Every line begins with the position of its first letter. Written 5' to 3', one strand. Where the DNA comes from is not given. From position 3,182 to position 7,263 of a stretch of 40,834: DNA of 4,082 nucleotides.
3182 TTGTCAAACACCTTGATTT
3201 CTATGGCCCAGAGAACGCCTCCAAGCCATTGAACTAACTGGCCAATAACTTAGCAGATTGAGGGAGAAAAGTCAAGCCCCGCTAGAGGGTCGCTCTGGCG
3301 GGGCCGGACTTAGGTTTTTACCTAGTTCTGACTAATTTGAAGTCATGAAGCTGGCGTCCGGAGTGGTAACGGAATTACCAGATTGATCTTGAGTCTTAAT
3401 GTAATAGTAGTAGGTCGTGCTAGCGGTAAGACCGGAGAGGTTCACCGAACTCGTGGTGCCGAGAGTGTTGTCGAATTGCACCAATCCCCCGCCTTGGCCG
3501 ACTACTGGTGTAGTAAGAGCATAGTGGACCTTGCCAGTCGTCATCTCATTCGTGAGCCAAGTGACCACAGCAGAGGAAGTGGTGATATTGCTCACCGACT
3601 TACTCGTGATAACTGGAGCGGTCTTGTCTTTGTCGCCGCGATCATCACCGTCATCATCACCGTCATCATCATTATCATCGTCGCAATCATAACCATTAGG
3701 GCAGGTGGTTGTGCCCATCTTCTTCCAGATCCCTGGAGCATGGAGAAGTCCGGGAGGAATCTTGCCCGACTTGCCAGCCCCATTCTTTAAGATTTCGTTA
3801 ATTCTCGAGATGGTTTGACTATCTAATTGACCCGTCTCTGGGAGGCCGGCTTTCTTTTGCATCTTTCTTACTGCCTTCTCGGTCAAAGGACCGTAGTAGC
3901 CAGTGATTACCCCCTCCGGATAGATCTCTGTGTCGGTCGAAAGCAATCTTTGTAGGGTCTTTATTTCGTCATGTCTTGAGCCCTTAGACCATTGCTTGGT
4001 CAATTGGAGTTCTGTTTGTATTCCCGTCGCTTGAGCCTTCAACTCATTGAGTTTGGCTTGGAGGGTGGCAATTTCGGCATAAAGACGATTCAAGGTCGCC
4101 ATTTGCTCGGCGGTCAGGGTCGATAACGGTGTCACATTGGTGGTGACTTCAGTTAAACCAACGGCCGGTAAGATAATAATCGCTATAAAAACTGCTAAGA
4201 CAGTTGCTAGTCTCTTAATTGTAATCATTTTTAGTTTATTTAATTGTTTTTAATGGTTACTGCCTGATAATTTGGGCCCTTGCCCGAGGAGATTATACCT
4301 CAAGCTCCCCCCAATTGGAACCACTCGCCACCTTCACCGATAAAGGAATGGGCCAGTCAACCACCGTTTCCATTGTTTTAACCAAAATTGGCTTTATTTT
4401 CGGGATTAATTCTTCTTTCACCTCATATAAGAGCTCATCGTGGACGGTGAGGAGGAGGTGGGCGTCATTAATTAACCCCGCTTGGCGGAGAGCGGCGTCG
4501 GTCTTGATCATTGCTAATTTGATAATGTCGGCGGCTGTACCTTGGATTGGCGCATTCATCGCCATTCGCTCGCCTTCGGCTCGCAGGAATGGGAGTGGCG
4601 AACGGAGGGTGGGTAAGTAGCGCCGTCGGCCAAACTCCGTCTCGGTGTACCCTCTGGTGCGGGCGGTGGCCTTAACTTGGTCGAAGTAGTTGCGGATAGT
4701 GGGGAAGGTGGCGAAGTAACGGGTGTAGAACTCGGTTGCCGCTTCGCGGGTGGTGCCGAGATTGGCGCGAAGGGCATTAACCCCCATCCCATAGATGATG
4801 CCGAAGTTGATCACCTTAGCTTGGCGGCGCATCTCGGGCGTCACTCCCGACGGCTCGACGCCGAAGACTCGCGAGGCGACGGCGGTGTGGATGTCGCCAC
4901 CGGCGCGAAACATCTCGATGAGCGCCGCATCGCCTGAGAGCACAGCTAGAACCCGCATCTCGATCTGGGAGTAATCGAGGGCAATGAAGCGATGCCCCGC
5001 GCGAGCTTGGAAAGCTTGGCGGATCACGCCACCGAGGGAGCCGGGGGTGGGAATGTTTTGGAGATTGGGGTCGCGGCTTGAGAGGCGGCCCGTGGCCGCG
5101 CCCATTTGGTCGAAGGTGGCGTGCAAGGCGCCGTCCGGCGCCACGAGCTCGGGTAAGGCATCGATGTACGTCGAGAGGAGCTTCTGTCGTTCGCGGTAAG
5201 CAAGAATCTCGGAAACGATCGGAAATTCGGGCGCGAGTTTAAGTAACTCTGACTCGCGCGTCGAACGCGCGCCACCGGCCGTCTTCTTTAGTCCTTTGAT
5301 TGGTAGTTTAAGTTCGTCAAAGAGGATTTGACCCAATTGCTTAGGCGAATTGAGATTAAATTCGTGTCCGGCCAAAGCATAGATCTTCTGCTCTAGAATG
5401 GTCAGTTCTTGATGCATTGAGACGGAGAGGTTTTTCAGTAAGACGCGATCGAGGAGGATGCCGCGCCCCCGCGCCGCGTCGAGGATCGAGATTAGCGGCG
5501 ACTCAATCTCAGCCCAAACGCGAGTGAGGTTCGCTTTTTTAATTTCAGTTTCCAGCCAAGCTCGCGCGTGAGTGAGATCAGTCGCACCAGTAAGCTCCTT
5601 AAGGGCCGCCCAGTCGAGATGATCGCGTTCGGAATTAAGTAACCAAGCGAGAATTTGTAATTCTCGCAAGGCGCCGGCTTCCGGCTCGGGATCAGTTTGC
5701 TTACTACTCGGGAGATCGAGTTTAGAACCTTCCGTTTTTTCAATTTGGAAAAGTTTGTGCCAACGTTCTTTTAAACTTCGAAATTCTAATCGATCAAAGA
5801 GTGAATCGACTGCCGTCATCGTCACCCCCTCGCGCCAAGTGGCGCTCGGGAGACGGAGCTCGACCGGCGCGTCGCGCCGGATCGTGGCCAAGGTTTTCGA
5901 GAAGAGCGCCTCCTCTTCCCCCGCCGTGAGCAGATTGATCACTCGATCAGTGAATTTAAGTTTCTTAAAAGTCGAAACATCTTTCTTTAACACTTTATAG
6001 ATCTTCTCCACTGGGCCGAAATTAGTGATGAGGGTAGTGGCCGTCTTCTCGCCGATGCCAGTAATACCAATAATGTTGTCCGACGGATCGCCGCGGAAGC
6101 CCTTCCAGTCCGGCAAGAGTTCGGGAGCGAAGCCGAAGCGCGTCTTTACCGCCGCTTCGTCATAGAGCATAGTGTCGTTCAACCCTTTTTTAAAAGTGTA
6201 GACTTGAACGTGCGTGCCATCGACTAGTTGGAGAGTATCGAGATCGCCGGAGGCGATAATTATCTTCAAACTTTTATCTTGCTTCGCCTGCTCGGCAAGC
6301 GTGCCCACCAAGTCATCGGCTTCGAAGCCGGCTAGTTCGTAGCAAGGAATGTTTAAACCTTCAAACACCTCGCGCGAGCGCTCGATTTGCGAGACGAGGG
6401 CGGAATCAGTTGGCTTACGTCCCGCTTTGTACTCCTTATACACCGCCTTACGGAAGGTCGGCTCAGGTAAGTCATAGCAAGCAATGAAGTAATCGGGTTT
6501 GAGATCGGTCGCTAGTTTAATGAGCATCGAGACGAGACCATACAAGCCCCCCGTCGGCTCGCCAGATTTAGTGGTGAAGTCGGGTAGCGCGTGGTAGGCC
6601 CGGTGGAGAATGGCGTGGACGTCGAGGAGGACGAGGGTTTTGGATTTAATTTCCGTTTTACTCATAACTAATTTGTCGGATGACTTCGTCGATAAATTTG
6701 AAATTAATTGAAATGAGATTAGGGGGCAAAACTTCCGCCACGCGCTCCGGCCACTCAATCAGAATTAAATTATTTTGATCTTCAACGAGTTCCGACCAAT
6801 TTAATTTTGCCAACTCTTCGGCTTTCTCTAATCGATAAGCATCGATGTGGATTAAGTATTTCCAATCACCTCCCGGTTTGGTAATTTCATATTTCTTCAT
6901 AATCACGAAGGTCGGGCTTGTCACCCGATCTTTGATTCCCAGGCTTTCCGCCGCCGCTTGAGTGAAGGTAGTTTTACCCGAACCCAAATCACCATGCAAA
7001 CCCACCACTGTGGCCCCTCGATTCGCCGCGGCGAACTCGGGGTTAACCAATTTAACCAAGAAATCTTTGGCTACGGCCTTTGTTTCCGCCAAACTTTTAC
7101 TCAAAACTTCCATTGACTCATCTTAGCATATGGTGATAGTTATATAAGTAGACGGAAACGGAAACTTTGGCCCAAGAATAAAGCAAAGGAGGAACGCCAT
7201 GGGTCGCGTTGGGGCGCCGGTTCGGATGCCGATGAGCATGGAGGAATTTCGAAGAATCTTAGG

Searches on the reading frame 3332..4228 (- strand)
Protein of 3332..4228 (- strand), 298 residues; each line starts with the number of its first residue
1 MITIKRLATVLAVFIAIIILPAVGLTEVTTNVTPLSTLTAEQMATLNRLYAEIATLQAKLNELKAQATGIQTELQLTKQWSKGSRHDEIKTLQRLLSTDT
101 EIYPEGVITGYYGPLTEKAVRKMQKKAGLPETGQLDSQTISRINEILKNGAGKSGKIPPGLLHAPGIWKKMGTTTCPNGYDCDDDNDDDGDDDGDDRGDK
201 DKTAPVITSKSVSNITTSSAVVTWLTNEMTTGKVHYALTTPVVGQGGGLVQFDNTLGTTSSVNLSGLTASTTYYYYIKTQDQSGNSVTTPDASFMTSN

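Call 6: search_protein_families(library=pfam, proteins=[window:3332-4228:-], max_evalue=0.01)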
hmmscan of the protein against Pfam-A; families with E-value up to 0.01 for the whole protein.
window:3332-4228:- (298 aa): 4 families
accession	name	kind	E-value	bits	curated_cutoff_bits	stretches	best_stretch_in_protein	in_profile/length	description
PF01471.23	PG_binding_1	-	3e-14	53.4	23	1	85-142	1-56/57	Putative peptidoglycan binding domain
PF16656.11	Pur_ac_phosph_N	-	4.6e-07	30.8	30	1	211-296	7-93/93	Purple acid Phosphatase, N-terminal domain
PF00041.27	fn3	-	0.0001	22.9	25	1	211-287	7-76/84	Fibronectin type III domain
PF14916.11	CCDC92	-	0.0012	19.1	28.3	1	38-66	14-42/57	Coiled-coil domain of unknown function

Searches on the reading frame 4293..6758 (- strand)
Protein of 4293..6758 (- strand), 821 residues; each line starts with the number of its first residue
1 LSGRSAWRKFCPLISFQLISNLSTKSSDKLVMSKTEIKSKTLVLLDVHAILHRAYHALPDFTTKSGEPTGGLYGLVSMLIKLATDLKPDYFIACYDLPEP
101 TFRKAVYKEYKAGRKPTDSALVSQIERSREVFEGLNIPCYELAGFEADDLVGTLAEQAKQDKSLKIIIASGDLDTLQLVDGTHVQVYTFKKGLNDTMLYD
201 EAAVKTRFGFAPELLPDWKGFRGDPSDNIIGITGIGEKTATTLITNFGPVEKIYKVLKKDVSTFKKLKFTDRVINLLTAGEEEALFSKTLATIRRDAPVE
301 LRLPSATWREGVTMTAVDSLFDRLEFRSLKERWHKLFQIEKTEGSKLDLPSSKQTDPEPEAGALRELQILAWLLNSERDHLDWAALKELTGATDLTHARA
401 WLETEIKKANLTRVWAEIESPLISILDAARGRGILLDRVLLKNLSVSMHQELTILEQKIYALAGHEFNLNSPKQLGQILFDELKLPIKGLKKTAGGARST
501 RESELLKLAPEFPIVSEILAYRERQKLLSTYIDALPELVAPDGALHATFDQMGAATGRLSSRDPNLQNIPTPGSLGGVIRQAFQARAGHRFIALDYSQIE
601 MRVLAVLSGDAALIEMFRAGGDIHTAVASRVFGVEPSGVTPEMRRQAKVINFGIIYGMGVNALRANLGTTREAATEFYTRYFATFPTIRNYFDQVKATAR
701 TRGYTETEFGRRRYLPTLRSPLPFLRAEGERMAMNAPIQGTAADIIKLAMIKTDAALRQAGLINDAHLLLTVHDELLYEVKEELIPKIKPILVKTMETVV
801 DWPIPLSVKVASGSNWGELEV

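Call 10: search_protein_families(library=pfam, proteins=[window:4293-6758:-], max_evalue=0.001)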
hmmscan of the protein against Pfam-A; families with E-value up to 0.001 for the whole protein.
window:4293-6758:- (821 aa): 3 families
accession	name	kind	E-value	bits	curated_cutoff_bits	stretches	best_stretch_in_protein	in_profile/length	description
PF00476.26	DNA_pol_A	-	1.7e-137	458.8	34.3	1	441-818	4-381/381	DNA polymerase family A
PF02739.22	5_3_exonuc_N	-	5.5e-48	163.2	34.3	1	41-209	1-164/164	5'-3' exonuclease, N-terminal resolvase-like domain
PF01367.25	5_3_exonuc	-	1.5e-21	77.2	40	1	211-309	2-92/97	5'-3' exonuclease, C-terminal SAM fold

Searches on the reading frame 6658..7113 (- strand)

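Call 10: search_protein_families(library=pfam, proteins=[window:6658-7113:-], max_evalue=0.001)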
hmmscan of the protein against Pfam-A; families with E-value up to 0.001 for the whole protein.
window:6658-7113:- (151 aa): 1 family
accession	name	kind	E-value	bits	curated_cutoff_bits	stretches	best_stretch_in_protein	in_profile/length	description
PF02367.23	TsaE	-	7.5e-33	113.6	26.6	1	8-140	4-120/128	Threonylcarbamoyl adenosine biosynthesis protein TsaE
